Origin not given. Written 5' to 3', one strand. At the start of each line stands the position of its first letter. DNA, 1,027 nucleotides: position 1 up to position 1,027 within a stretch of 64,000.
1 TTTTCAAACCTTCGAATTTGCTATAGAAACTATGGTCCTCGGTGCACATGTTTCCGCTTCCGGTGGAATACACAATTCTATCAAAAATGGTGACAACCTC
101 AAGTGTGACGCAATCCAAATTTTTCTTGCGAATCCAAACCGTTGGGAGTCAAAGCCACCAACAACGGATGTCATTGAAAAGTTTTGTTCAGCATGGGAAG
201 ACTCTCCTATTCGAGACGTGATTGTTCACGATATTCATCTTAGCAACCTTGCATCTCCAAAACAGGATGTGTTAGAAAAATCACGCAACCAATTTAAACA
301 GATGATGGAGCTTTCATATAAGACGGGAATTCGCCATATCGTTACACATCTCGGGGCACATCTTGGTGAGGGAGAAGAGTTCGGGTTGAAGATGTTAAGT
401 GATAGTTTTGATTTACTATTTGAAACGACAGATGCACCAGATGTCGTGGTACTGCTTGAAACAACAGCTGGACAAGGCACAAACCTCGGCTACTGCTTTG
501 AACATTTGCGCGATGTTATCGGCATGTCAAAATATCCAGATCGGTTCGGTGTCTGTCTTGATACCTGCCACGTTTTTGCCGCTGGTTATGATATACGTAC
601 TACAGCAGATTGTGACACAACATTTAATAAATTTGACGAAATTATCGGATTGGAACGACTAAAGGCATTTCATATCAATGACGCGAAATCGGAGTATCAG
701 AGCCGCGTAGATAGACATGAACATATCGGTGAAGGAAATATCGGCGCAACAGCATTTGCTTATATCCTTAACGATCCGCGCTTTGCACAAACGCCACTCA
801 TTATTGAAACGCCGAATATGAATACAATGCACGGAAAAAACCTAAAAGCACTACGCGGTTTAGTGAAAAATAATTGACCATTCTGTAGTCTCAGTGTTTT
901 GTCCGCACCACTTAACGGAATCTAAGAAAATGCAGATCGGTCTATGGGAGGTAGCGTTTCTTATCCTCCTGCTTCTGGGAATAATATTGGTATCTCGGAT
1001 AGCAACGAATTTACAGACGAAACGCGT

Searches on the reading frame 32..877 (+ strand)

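Call 43: search_protein_families(library=pfam, proteins=[window:32-877:+], max_evalue=0.05)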
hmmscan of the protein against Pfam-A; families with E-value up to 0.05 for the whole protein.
window:32-877:+ (281 aa): 1 family
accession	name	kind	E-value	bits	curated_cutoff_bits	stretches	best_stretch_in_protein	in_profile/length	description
PF01261.30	AP_endonuc_2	-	1.6e-49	169.3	31.1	1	23-273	7-245/249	Xylose isomerase-like TIM barrel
